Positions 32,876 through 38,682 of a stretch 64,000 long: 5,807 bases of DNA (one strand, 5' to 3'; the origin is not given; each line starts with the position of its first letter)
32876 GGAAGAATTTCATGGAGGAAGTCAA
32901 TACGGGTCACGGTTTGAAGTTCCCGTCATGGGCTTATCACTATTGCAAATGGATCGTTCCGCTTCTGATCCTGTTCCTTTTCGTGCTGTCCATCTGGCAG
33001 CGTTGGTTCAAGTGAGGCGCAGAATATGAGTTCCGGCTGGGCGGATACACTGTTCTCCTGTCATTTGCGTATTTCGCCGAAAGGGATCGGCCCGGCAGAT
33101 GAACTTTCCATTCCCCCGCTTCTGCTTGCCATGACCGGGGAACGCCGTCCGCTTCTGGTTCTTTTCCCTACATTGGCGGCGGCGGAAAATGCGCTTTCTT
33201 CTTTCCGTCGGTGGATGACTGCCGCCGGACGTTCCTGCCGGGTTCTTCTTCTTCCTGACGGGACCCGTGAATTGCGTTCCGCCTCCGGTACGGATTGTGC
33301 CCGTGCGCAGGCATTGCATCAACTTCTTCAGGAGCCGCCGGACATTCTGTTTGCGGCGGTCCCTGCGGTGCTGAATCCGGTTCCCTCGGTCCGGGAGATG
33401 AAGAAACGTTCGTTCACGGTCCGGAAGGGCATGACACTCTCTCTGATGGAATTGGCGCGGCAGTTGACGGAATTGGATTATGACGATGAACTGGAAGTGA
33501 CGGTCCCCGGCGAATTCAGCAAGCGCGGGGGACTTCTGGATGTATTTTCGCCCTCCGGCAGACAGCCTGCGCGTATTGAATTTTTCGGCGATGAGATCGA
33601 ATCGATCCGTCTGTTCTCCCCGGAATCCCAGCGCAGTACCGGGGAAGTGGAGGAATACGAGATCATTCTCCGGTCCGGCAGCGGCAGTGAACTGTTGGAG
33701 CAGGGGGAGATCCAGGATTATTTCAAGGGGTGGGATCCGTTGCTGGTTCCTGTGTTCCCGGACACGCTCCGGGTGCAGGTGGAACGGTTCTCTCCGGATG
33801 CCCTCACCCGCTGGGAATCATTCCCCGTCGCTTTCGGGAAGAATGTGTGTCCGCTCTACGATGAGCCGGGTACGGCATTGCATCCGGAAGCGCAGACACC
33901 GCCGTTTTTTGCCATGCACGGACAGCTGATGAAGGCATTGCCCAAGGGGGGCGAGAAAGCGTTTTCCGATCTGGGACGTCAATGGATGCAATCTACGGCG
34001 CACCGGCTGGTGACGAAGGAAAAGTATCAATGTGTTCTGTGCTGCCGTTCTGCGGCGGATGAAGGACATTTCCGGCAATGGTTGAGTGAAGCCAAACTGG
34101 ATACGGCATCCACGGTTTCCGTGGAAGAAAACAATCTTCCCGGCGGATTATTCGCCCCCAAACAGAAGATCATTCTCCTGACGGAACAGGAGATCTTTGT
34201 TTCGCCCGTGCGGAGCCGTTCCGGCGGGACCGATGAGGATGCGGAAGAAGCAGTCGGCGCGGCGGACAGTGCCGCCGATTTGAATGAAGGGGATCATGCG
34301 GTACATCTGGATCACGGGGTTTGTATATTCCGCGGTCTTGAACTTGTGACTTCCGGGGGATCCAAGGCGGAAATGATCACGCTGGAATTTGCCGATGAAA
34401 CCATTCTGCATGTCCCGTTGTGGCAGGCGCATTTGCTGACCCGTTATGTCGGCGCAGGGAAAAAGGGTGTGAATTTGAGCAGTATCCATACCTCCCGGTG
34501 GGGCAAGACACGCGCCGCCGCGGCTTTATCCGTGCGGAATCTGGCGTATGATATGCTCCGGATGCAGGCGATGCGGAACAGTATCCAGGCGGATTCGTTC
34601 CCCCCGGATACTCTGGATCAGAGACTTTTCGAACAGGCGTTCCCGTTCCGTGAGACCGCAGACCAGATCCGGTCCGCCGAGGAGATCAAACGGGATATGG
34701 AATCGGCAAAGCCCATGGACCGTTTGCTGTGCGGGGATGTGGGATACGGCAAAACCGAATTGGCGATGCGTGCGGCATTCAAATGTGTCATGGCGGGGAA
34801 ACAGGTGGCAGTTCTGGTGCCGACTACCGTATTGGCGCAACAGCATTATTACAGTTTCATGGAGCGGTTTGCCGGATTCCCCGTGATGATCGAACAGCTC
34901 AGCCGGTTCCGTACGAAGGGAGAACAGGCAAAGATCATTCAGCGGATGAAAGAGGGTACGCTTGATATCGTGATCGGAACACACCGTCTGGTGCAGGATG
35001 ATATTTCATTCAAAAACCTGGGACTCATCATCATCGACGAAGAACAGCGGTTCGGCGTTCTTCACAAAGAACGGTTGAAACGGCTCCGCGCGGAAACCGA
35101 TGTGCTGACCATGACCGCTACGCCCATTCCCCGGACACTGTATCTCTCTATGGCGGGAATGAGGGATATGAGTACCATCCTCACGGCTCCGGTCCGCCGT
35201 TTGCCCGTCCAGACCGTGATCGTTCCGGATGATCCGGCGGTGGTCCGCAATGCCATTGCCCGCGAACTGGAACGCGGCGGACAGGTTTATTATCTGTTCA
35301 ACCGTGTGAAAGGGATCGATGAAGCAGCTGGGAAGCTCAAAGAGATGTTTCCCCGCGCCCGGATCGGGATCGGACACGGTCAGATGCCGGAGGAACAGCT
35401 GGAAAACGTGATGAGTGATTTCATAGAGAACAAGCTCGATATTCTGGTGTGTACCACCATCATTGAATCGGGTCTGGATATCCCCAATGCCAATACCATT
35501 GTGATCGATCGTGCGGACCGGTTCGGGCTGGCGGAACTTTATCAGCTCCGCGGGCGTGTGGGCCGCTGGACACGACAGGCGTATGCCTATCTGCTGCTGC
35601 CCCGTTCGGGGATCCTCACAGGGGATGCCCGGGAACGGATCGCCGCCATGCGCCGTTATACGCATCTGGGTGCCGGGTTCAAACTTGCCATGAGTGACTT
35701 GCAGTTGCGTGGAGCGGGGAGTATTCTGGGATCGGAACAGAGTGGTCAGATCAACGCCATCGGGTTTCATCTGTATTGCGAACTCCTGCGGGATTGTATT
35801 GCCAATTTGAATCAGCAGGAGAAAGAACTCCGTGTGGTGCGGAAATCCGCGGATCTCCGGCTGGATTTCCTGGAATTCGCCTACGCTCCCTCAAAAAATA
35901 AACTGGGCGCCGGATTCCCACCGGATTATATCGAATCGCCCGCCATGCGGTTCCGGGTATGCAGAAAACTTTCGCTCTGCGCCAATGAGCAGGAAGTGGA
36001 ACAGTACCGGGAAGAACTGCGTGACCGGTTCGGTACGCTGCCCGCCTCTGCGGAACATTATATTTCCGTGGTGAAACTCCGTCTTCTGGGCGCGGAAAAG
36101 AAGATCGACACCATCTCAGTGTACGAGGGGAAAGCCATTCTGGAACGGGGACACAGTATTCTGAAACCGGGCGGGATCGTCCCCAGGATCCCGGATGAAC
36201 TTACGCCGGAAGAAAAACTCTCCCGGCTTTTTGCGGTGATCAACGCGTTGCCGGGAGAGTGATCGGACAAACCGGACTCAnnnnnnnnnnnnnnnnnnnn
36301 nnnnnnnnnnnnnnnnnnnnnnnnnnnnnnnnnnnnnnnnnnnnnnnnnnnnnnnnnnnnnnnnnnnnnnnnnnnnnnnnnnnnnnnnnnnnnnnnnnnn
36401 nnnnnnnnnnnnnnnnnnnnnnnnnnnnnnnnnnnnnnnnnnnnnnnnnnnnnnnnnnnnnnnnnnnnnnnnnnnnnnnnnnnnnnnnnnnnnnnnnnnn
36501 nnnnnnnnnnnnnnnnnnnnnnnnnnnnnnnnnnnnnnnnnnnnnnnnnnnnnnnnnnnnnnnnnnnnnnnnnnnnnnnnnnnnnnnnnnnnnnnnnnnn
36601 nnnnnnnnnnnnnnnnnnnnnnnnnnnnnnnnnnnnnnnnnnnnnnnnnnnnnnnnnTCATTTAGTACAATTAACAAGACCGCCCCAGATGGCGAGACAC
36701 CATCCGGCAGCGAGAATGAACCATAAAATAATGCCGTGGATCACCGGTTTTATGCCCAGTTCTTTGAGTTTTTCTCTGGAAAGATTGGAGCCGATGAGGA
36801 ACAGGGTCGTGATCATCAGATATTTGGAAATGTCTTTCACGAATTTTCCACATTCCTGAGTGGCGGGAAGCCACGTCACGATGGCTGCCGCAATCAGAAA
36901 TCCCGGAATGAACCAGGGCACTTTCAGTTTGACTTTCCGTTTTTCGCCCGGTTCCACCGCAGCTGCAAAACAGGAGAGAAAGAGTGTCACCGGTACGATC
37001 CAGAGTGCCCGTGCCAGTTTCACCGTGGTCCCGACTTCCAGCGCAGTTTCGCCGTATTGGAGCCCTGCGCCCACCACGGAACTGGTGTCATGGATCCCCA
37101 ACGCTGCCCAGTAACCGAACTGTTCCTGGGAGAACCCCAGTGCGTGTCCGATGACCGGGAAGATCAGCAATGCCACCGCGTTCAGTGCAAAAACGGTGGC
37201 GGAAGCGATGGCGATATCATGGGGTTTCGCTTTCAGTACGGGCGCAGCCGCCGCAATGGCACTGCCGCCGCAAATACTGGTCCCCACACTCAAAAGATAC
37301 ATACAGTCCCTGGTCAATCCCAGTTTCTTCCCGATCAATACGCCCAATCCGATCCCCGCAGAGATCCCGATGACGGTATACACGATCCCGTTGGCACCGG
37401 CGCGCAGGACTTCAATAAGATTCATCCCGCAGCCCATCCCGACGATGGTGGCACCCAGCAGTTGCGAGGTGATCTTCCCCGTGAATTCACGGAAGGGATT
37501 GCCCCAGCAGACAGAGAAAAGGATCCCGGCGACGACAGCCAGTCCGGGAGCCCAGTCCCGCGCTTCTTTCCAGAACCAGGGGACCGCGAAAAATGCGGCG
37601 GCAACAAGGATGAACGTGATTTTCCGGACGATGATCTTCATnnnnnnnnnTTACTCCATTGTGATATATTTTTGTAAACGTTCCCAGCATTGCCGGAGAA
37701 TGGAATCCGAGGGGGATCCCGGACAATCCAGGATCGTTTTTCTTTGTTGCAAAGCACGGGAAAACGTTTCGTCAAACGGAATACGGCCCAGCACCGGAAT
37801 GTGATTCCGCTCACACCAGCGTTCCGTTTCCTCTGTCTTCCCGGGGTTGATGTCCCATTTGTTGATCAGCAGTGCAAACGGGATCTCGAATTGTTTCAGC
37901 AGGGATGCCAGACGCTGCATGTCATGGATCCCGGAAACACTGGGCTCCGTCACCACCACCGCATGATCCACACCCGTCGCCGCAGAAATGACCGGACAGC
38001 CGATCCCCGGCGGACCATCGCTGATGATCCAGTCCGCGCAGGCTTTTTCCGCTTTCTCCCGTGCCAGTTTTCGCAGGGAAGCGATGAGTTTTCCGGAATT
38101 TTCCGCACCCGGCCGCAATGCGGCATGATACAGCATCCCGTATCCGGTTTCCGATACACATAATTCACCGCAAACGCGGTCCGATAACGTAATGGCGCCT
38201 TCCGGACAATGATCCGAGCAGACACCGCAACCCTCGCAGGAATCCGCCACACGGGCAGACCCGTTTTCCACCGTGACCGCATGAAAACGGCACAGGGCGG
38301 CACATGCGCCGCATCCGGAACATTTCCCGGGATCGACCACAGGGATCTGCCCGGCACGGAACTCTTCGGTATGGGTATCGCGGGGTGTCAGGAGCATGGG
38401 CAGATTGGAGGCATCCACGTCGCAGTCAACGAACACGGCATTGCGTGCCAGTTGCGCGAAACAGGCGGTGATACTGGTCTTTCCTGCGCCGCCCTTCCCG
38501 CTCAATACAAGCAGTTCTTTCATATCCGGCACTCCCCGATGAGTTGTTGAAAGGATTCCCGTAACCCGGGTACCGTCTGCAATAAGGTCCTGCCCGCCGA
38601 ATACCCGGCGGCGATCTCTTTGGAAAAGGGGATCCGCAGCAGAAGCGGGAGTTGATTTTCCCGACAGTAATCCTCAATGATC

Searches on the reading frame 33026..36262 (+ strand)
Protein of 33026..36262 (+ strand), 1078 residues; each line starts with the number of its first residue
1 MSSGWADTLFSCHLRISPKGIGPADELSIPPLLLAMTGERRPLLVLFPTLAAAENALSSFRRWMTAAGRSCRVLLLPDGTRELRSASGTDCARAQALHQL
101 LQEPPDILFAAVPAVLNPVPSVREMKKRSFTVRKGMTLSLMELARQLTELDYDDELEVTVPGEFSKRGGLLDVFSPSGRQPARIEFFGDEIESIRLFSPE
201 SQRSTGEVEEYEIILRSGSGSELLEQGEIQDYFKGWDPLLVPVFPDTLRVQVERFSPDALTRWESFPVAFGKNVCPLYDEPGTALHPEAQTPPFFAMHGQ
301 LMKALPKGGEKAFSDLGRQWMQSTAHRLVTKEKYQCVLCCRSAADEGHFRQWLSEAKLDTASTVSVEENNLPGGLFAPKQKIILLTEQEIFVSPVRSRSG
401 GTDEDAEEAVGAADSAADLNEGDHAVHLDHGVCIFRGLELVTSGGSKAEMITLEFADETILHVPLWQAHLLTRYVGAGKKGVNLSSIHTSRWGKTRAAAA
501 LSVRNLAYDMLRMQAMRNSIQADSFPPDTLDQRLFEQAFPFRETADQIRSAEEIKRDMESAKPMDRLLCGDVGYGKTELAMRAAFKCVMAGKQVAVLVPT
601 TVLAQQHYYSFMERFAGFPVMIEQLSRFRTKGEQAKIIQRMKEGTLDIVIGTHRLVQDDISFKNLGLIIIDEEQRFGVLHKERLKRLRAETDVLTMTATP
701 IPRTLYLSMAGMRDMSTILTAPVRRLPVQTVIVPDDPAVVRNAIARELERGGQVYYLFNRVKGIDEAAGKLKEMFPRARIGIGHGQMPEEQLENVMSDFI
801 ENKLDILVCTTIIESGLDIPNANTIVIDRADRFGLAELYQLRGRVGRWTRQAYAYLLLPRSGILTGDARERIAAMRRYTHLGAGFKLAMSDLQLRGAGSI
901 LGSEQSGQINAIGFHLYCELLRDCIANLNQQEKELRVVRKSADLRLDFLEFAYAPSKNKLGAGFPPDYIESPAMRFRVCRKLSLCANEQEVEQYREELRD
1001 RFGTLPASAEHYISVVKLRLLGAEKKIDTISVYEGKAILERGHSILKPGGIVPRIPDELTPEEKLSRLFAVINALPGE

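Call 8: search_protein_families(library=pfam, proteins=[window:33026-36262:+], max_evalue=0.001)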
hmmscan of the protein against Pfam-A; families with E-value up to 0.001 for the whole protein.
window:33026-36262:+ (1078 aa): 7 families
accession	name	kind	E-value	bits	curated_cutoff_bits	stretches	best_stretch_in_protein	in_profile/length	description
PF00270.35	DEAD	-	3.5e-24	85.8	26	1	563-704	14-163/167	DEAD/DEAH box helicase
PF00271.37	Helicase_C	-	1.8e-21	76.9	23.5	1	744-848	6-109/110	Helicase conserved C-terminal domain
PF17757.6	UvrB_inter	-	4.8e-20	71.9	22.9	1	131-214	2-86/91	UvrB interaction domain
PF03461.20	TRCF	-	5e-16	59.3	25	1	962-1039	5-82/95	TRCF domain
PF02559.22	CarD_TRCF_RID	-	2.4e-13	50.3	23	1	419-475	1-57/57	CarD-like/TRCF RID domain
PF04851.21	ResIII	-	1.4e-07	32.1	22.5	1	547-700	8-162/164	Type III restriction enzyme, res subunit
PF22590.2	Cas3-like_C_2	-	0.00012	22.8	27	1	751-848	2-104/106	CRISPR-associated nuclease/helicase Cas3, C-terminal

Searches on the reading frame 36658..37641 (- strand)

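Call 9: search_protein_families(library=pfam, proteins=[window:36658-37641:-], max_evalue=0.001)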
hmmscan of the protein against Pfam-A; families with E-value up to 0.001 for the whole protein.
window:36658-37641:- (327 aa): 2 families
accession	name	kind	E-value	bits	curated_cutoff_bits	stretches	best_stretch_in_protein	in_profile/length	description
PF03601.19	Cons_hypoth698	-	6.3e-56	190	24.5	1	31-302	28-303/304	Conserved hypothetical protein 698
PF03812.18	KdgT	-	1.5e-05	25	25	1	48-160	182-294/305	2-keto-3-deoxygluconate permease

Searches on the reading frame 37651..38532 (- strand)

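Call 9: search_protein_families(library=pfam, proteins=[window:37651-38532:-], max_evalue=0.001)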
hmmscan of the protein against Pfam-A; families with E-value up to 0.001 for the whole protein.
window:37651-38532:- (293 aa): 11 families
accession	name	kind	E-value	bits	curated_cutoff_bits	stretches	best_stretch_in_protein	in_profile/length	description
PF10609.15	ParA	-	3.7e-14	53.2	27.1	2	166-283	112-242/246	NUBPL iron-transfer P-loop NTPase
PF01656.29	CbiA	-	4.4e-14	53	25.4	1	8-266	2-124/125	CobQ/CobB/MinD/ParA nucleotide binding domain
PF00037.32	Fer4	-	6e-12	45.3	21.1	2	64-86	1-23/24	4Fe-4S binding domain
PF12838.12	Fer4_7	-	5.5e-07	30.4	27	0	59-84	26-51/52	4Fe-4S dicluster domain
PF14697.11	Fer4_21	-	6.5e-07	29.8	35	1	66-116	3-59/59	4Fe-4S dicluster domain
PF12797.12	Fer4_2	-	1.8e-06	28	24.5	0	63-81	2-20/22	4Fe-4S binding domain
PF13187.11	Fer4_9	-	4.9e-06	26.9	27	1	70-114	1-52/52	4Fe-4S dicluster domain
PF12837.12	Fer4_6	-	6.5e-06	26.3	25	0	96-114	6-24/24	4Fe-4S binding domain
PF13237.11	Fer4_10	-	6.7e-05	23.2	25.5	1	64-110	2-53/53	4Fe-4S dicluster domain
PF13484.11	Fer4_16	-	0.00019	22.6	30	0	99-128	2-32/66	4Fe-4S double cluster binding domain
PF25160.1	LdpA_Fe-S-bd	-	0.00056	20.1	27.6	0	93-116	22-45/49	LdpA Fe-S cluster-binding domain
